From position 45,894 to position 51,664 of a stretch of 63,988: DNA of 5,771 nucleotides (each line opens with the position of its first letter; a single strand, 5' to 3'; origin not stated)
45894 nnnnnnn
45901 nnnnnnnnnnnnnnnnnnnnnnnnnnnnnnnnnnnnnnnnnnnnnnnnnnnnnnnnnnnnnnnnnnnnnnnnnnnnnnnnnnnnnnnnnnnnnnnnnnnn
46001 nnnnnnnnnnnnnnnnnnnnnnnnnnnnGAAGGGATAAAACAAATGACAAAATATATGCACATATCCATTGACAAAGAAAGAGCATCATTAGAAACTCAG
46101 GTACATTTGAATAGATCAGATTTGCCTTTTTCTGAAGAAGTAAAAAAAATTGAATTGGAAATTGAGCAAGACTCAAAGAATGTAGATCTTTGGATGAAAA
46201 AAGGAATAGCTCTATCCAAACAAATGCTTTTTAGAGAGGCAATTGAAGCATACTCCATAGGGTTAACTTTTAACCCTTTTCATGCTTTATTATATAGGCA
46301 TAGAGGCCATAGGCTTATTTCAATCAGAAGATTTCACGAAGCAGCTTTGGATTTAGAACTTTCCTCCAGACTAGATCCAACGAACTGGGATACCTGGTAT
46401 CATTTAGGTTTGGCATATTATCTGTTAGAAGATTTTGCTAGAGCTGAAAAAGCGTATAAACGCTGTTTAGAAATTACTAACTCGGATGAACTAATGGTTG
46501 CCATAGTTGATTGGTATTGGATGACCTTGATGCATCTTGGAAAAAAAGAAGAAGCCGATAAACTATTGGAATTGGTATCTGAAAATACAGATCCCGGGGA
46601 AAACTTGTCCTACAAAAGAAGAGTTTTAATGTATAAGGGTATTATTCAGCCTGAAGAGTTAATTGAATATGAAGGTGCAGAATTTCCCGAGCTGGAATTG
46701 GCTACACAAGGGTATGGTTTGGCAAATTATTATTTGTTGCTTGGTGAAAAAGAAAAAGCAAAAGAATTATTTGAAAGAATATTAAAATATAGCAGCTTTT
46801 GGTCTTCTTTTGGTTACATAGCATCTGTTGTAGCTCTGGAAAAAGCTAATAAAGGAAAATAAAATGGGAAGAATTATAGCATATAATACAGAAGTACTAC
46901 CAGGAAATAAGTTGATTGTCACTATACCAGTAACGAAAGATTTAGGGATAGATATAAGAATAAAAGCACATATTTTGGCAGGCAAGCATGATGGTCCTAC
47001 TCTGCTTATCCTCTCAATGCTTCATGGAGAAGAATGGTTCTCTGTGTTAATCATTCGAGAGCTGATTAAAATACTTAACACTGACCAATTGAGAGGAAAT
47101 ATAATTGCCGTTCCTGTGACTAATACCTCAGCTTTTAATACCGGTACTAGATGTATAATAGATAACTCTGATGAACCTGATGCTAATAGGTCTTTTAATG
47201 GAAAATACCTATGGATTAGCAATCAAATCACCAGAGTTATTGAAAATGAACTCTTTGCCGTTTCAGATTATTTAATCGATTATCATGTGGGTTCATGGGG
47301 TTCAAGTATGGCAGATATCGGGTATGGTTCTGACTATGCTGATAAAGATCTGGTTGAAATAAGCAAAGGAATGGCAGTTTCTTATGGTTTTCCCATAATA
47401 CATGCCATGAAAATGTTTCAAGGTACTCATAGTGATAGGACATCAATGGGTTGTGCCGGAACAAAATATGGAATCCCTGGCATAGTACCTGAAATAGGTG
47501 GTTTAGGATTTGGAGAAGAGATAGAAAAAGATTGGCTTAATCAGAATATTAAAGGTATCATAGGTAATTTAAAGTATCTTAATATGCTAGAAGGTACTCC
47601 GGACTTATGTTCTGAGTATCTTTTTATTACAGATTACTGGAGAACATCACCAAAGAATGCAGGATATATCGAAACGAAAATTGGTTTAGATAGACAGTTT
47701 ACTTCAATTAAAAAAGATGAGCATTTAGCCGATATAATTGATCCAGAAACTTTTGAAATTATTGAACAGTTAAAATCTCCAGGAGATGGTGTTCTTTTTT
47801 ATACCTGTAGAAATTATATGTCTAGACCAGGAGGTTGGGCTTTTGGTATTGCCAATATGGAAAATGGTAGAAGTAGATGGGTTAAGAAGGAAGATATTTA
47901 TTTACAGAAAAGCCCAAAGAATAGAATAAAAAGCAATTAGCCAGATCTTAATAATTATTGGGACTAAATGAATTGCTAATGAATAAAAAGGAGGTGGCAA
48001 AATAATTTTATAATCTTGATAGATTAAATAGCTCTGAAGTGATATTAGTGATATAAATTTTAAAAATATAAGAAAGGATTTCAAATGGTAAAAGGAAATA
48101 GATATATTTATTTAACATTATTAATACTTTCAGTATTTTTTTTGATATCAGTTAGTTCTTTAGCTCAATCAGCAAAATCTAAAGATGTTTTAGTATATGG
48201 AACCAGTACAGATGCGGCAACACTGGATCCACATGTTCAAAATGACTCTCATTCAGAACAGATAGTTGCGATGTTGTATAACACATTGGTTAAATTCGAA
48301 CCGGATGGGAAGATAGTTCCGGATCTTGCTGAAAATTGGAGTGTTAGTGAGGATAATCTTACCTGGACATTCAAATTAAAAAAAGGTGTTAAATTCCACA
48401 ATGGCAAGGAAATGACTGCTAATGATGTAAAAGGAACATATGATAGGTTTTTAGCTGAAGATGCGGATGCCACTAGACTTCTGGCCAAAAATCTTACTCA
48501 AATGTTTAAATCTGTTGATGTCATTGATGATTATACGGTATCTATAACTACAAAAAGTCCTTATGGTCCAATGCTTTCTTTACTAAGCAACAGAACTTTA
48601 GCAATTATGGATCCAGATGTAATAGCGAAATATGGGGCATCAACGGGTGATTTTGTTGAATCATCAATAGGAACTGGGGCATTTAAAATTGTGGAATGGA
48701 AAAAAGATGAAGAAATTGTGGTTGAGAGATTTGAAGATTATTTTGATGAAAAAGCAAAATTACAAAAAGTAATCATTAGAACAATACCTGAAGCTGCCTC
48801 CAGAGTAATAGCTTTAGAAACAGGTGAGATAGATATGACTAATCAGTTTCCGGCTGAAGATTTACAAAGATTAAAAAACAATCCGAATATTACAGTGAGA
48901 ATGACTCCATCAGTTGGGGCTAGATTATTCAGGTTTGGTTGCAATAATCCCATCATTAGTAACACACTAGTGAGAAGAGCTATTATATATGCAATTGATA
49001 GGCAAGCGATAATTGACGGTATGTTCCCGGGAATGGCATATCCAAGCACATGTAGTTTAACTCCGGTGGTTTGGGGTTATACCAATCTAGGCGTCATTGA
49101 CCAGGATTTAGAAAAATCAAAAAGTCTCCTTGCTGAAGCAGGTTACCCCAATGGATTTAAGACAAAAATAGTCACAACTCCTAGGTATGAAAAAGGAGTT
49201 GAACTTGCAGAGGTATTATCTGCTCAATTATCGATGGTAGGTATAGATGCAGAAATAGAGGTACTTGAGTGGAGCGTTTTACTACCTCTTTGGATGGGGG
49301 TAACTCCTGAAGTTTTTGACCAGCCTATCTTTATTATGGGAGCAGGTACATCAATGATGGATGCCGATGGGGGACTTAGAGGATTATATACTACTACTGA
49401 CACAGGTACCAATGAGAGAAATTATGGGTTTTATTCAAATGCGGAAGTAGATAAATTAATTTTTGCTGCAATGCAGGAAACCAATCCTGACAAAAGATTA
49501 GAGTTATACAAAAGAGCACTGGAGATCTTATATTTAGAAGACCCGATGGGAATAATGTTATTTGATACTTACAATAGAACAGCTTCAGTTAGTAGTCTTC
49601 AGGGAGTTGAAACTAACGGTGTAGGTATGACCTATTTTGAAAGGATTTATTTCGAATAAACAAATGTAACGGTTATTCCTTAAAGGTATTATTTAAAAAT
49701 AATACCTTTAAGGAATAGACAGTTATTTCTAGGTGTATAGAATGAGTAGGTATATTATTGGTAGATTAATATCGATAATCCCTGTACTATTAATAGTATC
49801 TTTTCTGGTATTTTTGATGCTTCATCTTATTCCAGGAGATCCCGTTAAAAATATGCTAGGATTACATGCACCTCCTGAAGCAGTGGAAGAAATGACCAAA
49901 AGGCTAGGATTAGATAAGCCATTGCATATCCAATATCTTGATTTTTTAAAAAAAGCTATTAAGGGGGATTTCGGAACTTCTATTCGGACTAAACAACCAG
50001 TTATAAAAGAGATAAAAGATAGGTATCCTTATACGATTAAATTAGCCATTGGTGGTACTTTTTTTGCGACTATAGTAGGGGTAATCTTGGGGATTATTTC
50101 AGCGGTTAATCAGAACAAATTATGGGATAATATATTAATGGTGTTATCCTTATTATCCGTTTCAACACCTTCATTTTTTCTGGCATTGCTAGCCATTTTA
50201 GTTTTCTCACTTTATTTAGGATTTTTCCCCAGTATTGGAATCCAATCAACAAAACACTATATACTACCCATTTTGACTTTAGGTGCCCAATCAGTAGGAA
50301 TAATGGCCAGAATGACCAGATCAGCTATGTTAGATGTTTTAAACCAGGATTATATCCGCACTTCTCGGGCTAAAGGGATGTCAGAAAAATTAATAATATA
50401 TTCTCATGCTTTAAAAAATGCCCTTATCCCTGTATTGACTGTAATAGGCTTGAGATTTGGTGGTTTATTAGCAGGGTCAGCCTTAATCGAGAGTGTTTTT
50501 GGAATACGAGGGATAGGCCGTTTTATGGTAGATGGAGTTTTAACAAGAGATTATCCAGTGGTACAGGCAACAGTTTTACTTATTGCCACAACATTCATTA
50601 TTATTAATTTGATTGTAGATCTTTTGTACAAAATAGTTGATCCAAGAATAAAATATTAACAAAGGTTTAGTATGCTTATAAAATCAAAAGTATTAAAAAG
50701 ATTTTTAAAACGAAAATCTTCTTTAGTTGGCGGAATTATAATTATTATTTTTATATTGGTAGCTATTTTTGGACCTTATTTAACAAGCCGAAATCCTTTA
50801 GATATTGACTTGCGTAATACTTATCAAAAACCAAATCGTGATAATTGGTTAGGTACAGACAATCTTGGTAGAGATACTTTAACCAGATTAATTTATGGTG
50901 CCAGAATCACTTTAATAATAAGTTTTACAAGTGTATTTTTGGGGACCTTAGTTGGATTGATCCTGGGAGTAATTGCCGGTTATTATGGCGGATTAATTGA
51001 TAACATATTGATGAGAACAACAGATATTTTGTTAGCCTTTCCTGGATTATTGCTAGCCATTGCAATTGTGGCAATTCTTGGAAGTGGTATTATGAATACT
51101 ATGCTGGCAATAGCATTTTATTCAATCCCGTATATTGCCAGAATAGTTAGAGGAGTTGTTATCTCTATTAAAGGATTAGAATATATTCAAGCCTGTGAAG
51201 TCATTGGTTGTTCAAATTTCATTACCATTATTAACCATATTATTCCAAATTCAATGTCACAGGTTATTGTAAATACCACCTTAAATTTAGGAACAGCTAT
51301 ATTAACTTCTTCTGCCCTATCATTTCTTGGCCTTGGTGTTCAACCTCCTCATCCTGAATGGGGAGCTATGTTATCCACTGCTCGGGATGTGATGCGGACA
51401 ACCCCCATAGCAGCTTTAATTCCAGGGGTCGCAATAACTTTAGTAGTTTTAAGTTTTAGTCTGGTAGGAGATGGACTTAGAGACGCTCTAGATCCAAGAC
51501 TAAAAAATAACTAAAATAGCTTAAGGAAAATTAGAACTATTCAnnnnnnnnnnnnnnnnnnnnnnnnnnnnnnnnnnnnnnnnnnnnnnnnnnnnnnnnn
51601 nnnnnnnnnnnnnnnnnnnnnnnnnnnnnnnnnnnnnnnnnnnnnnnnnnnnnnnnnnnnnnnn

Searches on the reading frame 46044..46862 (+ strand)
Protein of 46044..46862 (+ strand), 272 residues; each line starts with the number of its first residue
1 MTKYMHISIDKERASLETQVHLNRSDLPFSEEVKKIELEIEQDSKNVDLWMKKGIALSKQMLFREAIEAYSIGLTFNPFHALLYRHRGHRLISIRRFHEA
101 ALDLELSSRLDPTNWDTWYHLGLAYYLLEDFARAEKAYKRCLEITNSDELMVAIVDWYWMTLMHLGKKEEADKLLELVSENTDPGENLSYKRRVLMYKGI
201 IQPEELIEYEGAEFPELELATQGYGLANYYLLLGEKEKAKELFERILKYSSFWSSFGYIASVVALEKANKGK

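Call 70: search_protein_families(library=pfam, proteins=[window:46044-46862:+], max_evalue=1e-8)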
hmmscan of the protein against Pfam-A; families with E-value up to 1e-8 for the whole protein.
window:46044-46862:+ (272 aa): 4 families
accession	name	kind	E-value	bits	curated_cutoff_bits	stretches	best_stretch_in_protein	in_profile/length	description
PF07719.23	TPR_2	-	5.1e-17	61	27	0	116-145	2-31/34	Tetratricopeptide repeat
PF00515.34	TPR_1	-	6.9e-17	60.9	27.8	0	116-144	2-30/34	Tetratricopeptide repeat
PF13181.12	TPR_8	-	6.2e-13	48.2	25.7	0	117-146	3-32/34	Tetratricopeptide repeat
PF13428.12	TPR_14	-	1.2e-09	38.3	23.5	0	116-149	2-35/44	Tetratricopeptide repeat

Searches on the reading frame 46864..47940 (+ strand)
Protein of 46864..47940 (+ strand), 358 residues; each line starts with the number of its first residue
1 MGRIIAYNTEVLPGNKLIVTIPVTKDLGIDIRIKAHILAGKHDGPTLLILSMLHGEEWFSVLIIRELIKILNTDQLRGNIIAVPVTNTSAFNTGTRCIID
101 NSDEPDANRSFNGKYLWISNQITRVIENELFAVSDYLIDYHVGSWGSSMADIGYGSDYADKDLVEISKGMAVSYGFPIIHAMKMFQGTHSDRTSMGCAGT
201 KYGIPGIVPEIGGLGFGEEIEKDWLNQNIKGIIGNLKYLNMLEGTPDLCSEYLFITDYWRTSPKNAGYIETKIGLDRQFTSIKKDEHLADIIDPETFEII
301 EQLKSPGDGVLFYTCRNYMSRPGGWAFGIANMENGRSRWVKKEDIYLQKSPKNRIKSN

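Call 70: search_protein_families(library=pfam, proteins=[window:46864-47940:+], max_evalue=1e-8)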
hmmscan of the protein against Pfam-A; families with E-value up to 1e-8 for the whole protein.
window:46864-47940:+ (358 aa): 1 family
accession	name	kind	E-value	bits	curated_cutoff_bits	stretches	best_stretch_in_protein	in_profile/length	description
PF24827.1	AstE_AspA_cat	-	7.8e-15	55.4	25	1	43-227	1-180/192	Succinylglutamate desuccinylase/Aspartoacylase catalytic domain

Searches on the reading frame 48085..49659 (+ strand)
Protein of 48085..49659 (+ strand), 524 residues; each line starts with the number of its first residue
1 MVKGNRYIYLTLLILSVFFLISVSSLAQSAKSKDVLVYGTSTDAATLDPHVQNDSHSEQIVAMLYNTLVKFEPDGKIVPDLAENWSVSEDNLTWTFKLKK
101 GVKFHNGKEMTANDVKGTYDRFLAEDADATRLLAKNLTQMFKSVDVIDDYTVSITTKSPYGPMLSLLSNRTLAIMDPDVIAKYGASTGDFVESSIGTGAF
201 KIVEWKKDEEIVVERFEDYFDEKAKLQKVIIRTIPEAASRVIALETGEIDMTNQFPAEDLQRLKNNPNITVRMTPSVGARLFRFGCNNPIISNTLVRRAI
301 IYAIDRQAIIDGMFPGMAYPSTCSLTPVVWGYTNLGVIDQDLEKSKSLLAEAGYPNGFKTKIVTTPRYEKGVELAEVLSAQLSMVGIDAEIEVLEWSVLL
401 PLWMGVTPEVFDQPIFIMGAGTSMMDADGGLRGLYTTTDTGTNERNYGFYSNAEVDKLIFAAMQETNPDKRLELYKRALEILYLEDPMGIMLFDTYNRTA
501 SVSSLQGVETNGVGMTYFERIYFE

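Call 70: search_protein_families(library=pfam, proteins=[window:48085-49659:+], max_evalue=1e-8)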
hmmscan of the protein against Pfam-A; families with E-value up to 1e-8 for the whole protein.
window:48085-49659:+ (524 aa): 1 family
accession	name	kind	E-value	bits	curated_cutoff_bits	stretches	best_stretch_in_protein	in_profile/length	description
PF00496.27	SBP_bac_5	-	1.1e-91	308.2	32.4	1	76-440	1-366/368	Bacterial extracellular solute-binding proteins, family 5 Middle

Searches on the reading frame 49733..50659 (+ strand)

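Call 70: search_protein_families(library=pfam, proteins=[window:49733-50659:+], max_evalue=1e-8)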
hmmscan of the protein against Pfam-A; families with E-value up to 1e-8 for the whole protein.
window:49733-50659:+ (308 aa): 2 families
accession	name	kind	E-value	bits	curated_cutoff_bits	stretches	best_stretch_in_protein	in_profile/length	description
PF00528.27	BPD_transp_1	-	1.6e-44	152.3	26.4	1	116-307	1-183/184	Binding-protein-dependent transport system inner membrane component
PF19300.4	BPD_transp_1_N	-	8.4e-19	68.3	23.8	1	4-105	1-114/114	Binding-prot-dependent transport system membrane comp, N-term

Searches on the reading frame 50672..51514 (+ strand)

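Call 70: search_protein_families(library=pfam, proteins=[window:50672-51514:+], max_evalue=1e-8)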
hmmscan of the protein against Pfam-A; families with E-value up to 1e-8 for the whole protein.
window:50672-51514:+ (280 aa): 2 families
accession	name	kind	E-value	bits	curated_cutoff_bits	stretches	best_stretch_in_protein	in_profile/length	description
PF00528.27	BPD_transp_1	-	1e-30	107.3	26.4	1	95-278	1-183/184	Binding-protein-dependent transport system inner membrane component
PF12911.12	OppC_N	-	1.9e-11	44.1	23.9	1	7-54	6-53/53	N-terminal TM domain of oligopeptide transport permease C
